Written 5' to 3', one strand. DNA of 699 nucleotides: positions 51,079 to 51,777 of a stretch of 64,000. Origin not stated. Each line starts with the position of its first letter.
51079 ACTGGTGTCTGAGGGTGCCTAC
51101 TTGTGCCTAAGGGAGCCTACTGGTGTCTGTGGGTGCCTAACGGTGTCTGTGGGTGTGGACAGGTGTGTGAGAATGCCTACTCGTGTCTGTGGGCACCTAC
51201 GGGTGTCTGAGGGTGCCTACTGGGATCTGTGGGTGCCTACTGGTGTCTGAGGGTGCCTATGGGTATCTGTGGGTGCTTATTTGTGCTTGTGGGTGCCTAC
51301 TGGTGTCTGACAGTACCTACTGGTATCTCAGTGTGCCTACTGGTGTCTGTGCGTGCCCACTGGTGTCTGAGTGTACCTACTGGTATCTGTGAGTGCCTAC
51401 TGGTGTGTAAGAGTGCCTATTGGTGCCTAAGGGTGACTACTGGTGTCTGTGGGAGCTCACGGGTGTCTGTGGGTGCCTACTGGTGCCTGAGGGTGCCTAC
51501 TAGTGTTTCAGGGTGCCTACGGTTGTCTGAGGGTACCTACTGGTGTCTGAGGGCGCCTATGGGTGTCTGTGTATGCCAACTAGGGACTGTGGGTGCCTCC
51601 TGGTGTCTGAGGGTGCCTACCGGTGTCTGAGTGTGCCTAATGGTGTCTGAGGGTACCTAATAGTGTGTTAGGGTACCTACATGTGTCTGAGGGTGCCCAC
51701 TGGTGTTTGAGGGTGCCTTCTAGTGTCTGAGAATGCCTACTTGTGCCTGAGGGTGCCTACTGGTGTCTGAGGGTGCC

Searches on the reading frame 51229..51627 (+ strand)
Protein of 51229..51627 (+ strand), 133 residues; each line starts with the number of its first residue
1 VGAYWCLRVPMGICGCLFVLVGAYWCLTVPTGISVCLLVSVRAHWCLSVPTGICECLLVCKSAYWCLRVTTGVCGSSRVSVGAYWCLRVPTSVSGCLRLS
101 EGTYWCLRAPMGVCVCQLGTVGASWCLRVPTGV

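Call 31: find_homologous_proteins(query=window:51229-51627:+, max_evalue=0.01)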
Query window:51229-51627:+ (133 aa): 4 proteins with E <= 0.01 among 28 candidates.
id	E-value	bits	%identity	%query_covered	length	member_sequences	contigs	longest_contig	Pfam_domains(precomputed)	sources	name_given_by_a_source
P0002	2.7e-13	68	45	74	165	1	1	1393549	-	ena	-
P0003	7.5e-11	60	43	75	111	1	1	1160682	-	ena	-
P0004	2.6e-6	45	49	49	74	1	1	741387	-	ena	-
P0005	5.9e-4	38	44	84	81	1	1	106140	-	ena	-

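Call 32: find_encoding_contigs(protein=P0002, flank=10000, max_places=4)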
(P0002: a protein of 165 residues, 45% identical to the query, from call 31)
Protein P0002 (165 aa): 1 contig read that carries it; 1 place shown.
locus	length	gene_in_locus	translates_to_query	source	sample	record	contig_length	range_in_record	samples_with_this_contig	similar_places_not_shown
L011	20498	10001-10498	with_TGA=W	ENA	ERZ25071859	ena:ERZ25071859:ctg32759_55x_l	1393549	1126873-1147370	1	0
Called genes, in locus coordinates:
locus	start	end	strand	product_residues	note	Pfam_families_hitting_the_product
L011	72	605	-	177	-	-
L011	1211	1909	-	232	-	-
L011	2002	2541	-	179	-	-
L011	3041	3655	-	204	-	-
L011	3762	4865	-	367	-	-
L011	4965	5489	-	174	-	-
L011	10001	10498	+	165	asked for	-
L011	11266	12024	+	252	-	-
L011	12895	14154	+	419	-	-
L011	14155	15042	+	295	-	-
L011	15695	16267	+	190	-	-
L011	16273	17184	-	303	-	-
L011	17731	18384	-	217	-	-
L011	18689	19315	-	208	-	-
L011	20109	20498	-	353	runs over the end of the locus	-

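Call 33: find_encoding_contigs(protein=P0003, flank=10000, max_places=4)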
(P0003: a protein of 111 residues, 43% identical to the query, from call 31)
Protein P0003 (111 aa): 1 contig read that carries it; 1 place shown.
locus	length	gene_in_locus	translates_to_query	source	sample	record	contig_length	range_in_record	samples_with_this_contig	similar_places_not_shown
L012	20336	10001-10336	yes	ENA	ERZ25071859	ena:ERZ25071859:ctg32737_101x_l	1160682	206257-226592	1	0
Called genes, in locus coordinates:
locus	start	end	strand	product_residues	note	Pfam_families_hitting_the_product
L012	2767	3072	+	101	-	-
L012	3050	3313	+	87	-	-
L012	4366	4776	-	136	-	-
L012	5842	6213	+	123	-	-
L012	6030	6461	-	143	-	-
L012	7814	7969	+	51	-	-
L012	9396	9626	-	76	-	-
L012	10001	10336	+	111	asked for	-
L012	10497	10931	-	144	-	-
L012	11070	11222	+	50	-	-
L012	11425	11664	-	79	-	-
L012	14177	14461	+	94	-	-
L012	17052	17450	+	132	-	-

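Call 34: find_encoding_contigs(protein=P0004, flank=10000, max_places=4)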
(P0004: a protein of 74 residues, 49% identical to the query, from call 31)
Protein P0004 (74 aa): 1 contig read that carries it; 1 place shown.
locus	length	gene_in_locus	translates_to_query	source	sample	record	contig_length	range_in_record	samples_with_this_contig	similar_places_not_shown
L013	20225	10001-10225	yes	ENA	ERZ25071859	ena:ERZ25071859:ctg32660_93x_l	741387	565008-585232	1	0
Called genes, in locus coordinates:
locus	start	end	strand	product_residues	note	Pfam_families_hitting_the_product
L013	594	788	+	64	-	-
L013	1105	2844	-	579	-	-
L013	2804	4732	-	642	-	PF02415:Chlam_PMP (faint)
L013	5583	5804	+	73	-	-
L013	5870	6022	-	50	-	-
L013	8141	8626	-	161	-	-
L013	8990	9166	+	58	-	-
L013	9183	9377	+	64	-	-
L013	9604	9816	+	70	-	-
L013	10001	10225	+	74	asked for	-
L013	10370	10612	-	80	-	PF05699:Dimer_Tnp_hAT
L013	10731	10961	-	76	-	-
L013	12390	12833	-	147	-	-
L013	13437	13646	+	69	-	-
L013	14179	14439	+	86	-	-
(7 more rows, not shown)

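Call 35: find_encoding_contigs(protein=P0005, flank=10000, max_places=4)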
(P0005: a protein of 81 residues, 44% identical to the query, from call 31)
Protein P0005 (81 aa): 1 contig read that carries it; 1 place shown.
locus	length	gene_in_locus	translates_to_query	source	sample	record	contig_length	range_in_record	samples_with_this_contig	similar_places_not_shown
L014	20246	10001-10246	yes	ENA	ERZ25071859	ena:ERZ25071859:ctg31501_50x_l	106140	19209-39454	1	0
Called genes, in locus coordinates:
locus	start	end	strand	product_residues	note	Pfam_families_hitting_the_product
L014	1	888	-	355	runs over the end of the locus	-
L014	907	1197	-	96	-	-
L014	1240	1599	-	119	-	-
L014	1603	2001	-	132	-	-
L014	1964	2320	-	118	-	-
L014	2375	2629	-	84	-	-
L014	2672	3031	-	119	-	-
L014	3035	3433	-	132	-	-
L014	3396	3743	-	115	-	-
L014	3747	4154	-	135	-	-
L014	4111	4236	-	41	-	-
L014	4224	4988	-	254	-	-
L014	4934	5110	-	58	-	-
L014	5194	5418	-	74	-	-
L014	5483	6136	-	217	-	-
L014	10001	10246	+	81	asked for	-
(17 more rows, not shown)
